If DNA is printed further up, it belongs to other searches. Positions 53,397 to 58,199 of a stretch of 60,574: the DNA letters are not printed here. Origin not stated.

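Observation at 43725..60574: Minus-strand array autotransporter-PAAR-kinase(FGE)-TpsB-TpsA converging on the T6SS fha/pppA operon: a possible kinase-wired secretion module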

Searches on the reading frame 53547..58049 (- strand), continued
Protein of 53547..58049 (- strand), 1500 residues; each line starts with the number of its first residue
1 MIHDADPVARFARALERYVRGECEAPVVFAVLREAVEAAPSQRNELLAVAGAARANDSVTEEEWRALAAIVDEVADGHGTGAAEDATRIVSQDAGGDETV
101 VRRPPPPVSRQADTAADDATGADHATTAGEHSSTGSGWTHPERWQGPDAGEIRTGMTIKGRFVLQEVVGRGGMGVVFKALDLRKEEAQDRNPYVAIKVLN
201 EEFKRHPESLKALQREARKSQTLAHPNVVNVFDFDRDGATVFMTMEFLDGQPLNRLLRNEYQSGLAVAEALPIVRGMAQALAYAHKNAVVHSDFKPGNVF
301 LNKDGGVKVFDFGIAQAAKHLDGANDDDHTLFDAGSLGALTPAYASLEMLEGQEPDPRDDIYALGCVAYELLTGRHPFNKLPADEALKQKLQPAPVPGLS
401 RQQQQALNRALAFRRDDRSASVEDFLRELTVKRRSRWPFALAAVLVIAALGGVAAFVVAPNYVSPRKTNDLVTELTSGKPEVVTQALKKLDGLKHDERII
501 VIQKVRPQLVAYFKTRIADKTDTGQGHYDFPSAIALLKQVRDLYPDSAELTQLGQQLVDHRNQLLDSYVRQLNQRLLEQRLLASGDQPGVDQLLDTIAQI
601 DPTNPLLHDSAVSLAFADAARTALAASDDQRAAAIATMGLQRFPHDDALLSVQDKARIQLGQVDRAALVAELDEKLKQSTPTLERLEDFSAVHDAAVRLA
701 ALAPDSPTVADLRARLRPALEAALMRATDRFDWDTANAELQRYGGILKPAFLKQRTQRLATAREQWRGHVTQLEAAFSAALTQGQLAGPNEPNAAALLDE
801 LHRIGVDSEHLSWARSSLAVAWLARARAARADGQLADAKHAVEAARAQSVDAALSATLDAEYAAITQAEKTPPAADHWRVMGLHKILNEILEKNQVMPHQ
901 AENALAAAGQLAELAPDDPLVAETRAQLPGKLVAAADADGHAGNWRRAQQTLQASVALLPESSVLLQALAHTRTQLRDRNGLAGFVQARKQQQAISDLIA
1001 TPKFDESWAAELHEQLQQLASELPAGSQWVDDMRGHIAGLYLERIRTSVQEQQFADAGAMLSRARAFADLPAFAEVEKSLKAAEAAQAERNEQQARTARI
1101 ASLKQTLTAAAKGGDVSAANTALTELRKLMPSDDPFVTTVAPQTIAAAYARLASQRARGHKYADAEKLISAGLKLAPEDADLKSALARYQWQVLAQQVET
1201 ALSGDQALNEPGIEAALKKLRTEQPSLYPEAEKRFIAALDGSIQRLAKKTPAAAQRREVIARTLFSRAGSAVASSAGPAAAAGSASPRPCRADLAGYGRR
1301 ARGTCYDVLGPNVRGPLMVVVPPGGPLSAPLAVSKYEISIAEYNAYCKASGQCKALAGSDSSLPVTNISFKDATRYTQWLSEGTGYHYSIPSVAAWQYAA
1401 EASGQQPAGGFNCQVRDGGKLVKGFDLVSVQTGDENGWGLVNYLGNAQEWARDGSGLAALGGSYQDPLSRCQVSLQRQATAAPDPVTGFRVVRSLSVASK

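Call 20: find_related_loci(query=A1, collection=genome_contigs, flank=10000)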
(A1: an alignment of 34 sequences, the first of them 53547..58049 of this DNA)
Query A1 (1500 aa) in genome_contigs; peptide patterns used: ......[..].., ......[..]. (x = any residue, [..] = any of these).
600 stretches matched a pattern (row limit reached: there are more); 592 encode a relative of the query (tblastn E <= 1e-3); the best 80 are kept; 80 distinct loci.
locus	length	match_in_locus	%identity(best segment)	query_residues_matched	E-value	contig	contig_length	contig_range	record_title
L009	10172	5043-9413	36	80-1496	0e+0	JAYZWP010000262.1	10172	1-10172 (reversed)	MAG: Pseudomonadota bacterium isolate XB_MAG567 DB_MAG567_0262, whole genome shotgun sequence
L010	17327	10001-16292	36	132-1495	0e+0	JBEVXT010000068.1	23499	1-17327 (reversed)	MAG: Sedimenticola sp. isolate 1_1 TCF1 c_000000000094, whole genome shotgun sequence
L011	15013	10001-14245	38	136-1495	0e+0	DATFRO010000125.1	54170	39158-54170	MAG TPA_asm: Steroidobacteraceae bacterium isolate SMAG_U9360 k141_1828371, whole genome shotgun sequence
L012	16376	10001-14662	35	11-1495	0e+0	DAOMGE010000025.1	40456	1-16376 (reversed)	MAG TPA_asm: Pseudomonadales bacterium isolate AMR_MDS_4984 NODE_309_length_40456_cov_8.776515, whole genome shotgun seq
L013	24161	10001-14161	36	134-1495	0e+0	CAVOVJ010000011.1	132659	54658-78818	MAG: uncultured Gammaproteobacteria bacterium isolate MFD09779.bin.2.218 genome assembly, contig: contig_47358, whole ge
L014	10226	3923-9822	33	118-1496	0e+0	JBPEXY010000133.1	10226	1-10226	MAG: Immundisolibacteraceae bacterium isolate MAG36 MAG36_MAG36_133, whole genome shotgun sequence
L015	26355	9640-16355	35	8-1492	0e+0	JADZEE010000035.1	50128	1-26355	MAG: Gammaproteobacteria bacterium isolate SJ809 c_000000321538, whole genome shotgun sequence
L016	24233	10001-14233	32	105-1495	0e+0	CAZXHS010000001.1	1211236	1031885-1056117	MAG TPA_asm: uncultured Desulfobulbus sp. isolate SRP220891_co1_493 genome assembly, contig: NODE_1_length_1211236_cov_1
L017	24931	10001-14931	34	8-1495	0e+0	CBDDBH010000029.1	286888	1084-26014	MAG: Gammaproteobacteria bacterium isolate 61d1d6e5-7064-46a6-bc2b-d6b6240feebc genome assembly, contig: contig_29, whol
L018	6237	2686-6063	36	148-1265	0e+0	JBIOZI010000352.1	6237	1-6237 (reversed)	MAG: Steroidobacteraceae bacterium isolate MAG008 k127_5476545, whole genome shotgun sequence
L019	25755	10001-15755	37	131-1495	2e-175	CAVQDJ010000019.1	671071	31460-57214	MAG: uncultured Gammaproteobacteria bacterium isolate MFD03551.bin.1.137 genome assembly, contig: contig_8139, whole gen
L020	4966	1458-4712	34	118-1201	8e-179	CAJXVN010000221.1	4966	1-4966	MAG TPA_asm: uncultured Gammaproteobacteria bacterium isolate SRR3933249_bin.7_MetaBAT_v2.12.1_MAG genome assembly, cont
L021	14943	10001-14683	34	85-1495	0e+0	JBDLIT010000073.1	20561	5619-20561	MAG: Pseudomonadota bacterium isolate MAG046 MAG046_73, whole genome shotgun sequence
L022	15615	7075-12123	35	8-1500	9e-175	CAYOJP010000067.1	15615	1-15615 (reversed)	MAG TPA_asm: uncultured Gammaproteobacteria bacterium isolate SRP287453_co1_17 genome assembly, contig: NODE_6886_length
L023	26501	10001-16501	33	8-1495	5e-165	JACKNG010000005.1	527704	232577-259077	MAG: Gammaproteobacteria bacterium isolate HK-STAS-PROT-138 HK-STAS-PROT-138_5, whole genome shotgun sequence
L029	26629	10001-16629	32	1-1496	6e-152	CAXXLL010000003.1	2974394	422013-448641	MAG: Gammaproteobacteria bacterium isolate c3243a8b-db96-42cf-a016-84d8fe09dca8 genome assembly, contig: contig_3, whole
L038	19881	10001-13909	38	85-1496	1e-134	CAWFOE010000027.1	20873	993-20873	MAG: uncultured proteobacterium isolate MFD06092.bin.2.155 genome assembly, contig: contig_97223, whole genome shotgun s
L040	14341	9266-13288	38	53-1492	2e-134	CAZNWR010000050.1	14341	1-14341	MAG TPA_asm: uncultured Enterobacteriaceae bacterium isolate binchicken_co224_242 genome assembly, contig: NODE_4090_len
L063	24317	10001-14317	35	7-1492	9e-124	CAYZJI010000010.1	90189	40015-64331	MAG TPA_asm: uncultured Enterobacteriaceae bacterium isolate SRP237561_co1_343 genome assembly, contig: NODE_326_length_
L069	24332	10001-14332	34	8-1493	6e-121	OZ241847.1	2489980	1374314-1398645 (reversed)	MAG: Gammaproteobacteria bacterium isolate 34f7a0bb-19db-4cea-b9ee-db7566f316d0 genome assembly, chromosome: 1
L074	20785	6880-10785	40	127-1492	2e-119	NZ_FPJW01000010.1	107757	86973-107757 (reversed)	Marinospirillum alkaliphilum DSM 21637, whole genome shotgun sequence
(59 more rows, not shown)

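Call 47: find_homologous_proteins(query=L002:14613-16316:+, max_evalue=0.00001)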
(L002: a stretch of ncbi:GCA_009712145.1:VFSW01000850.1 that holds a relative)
Query L002:14613-16316:+ (567 aa): 912 proteins with E <= 0.00001 among 8000 candidates; the best 120 are listed.
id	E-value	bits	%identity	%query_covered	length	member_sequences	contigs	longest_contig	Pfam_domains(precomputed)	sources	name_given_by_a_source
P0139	0.0e+0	1270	100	100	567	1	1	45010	PF03781.23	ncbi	-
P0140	9.1e-219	746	63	100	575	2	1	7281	PF03781.23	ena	-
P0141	2.1e-199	682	76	46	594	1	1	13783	PF03781.23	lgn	-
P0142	2.3e-121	424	44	39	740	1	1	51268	PF03781.23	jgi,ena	-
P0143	1.2e-98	349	35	100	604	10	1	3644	PF03781.23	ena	-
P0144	2.0e-97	345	35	99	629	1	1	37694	PF03781.23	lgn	-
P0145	2.4e-96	342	35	99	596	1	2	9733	PF03781.23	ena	-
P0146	2.7e-96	341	34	99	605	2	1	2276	PF03781.23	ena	-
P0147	3.4e-96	341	34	99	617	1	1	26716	PF03781.23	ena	-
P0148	6.8e-96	340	54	50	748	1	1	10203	PF03781.23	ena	-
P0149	7.4e-96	340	35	99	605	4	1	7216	PF03781.23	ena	-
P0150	9.4e-96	340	35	99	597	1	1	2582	PF03781.23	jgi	jgi:formylglycine-generating enzyme required for sulfatase activity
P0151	2.5e-95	338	34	99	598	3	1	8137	PF03781.23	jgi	jgi:formylglycine-generating enzyme required for sulfatase activity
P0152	3.1e-95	338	35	99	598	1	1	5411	PF03781.23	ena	-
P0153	5.0e-95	337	34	100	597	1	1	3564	PF03781.23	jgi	-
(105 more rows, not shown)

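Call 50: search_protein_families(library=pfam, proteins=[L015:7655-8626:+, L022:5284-6189:+, L029:8013-8918:+, L040:7158-8072:+, L063:8232-9134:+, L069:8260-9165:+, L074:4581-5507:+, L038:14665-15570:-, L016:14462-15601:+, L012:8060-9067:-], max_evalue=0.001)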
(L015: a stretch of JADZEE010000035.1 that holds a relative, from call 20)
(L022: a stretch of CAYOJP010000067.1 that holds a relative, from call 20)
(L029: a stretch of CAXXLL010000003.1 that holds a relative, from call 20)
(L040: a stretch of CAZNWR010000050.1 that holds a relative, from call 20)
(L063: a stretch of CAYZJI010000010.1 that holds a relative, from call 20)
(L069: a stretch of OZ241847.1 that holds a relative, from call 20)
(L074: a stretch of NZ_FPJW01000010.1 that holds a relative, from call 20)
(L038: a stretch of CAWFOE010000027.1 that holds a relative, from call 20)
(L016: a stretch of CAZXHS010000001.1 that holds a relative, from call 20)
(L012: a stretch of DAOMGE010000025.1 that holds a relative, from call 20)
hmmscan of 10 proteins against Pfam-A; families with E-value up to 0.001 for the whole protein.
L015:7655-8626:+ (324 aa): 2 families
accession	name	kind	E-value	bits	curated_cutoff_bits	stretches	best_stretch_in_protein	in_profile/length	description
PF00211.25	Guanylate_cyc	-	2.7e-20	73.1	21.9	1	27-190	4-176/183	Adenylate and Guanylate cyclase catalytic domain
PF00498.31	FHA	-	4.8e-11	43.4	20.7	1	239-282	2-47/67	FHA domain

L022:5284-6189:+ (302 aa): 2 families
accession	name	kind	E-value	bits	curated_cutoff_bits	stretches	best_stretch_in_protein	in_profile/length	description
PF00211.25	Guanylate_cyc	-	7.1e-23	81.6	21.9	1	4-168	3-176/183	Adenylate and Guanylate cyclase catalytic domain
PF00498.31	FHA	-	7.9e-11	42.7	20.7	1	217-260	2-47/67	FHA domain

L029:8013-8918:+ (302 aa): 3 families
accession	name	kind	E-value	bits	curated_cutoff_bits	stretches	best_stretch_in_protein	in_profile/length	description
PF00211.25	Guanylate_cyc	-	2.4e-18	66.8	21.9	1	7-164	5-171/183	Adenylate and Guanylate cyclase catalytic domain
PF00498.31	FHA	-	3.2e-11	43.9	20.7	1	217-262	1-48/67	FHA domain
PF16697.10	Yop-YscD_cpl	-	0.00074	20.2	33.2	0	213-276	15-82/94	Inner membrane component of T3SS, cytoplasmic domain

L040:7158-8072:+ (305 aa): 2 families
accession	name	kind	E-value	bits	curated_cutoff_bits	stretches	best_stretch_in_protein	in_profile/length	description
PF00211.25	Guanylate_cyc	-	2.4e-20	73.3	21.9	1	7-174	4-179/183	Adenylate and Guanylate cyclase catalytic domain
PF00498.31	FHA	-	2.5e-10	41.1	20.7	1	221-262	3-46/67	FHA domain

L063:8232-9134:+ (301 aa): 2 families
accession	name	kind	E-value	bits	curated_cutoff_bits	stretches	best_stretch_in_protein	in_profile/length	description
PF00211.25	Guanylate_cyc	-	2.6e-20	73.2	21.9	1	5-165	5-176/183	Adenylate and Guanylate cyclase catalytic domain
PF00498.31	FHA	-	4.1e-11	43.6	20.7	1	215-257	2-46/67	FHA domain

L069:8260-9165:+ (302 aa): 2 families
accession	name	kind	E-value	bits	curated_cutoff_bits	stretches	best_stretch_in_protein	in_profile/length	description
PF00211.25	Guanylate_cyc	-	2.1e-21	76.8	21.9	1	5-166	6-175/183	Adenylate and Guanylate cyclase catalytic domain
PF00498.31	FHA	-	1.1e-10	42.2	20.7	1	218-260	2-46/67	FHA domain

L074:4581-5507:+ (309 aa): 3 families
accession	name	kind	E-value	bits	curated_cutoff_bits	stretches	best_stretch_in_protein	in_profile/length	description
PF00211.25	Guanylate_cyc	-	8e-22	78.2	21.9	1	13-175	5-178/183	Adenylate and Guanylate cyclase catalytic domain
PF00498.31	FHA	-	8.9e-12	45.7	20.7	1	224-270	2-47/67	FHA domain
PF00990.26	GGDEF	-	4e-05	23.9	23.8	1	12-138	28-156/161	Diguanylate cyclase, GGDEF domain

L038:14665-15570:- (302 aa): 3 families
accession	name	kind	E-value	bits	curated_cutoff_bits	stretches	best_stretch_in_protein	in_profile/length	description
PF00211.25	Guanylate_cyc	-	1.3e-19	70.9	21.9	1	9-166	7-176/183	Adenylate and Guanylate cyclase catalytic domain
PF00498.31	FHA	-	3.6e-11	43.8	20.7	1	216-260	1-47/67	FHA domain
PF16697.10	Yop-YscD_cpl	-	0.00013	22.6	33.2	1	204-262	7-66/94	Inner membrane component of T3SS, cytoplasmic domain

L016:14462-15601:+ (380 aa): 3 families
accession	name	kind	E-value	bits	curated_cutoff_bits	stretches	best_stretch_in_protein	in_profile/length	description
PF00563.25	EAL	-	2.8e-32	112.4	31.3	1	144-372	2-236/236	EAL domain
PF00498.31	FHA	-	3.8e-16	59.7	20.7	1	54-116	2-66/67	FHA domain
PF16697.10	Yop-YscD_cpl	-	1.7e-07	31.8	33.2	1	46-115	12-82/94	Inner membrane component of T3SS, cytoplasmic domain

L012:8060-9067:- (336 aa): 2 families
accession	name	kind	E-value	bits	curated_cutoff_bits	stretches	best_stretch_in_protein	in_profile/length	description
PF00498.31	FHA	-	1.2e-09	38.8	20.7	1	252-296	2-47/67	FHA domain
PF00211.25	Guanylate_cyc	-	1.2e-09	38.5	21.9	1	44-193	8-172/183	Adenylate and Guanylate cyclase catalytic domain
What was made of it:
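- PP2C, the kinase and TPS stay (call 50). The module already has a separate, variable FHA output: TagH, cyclase or EAL (call 50).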
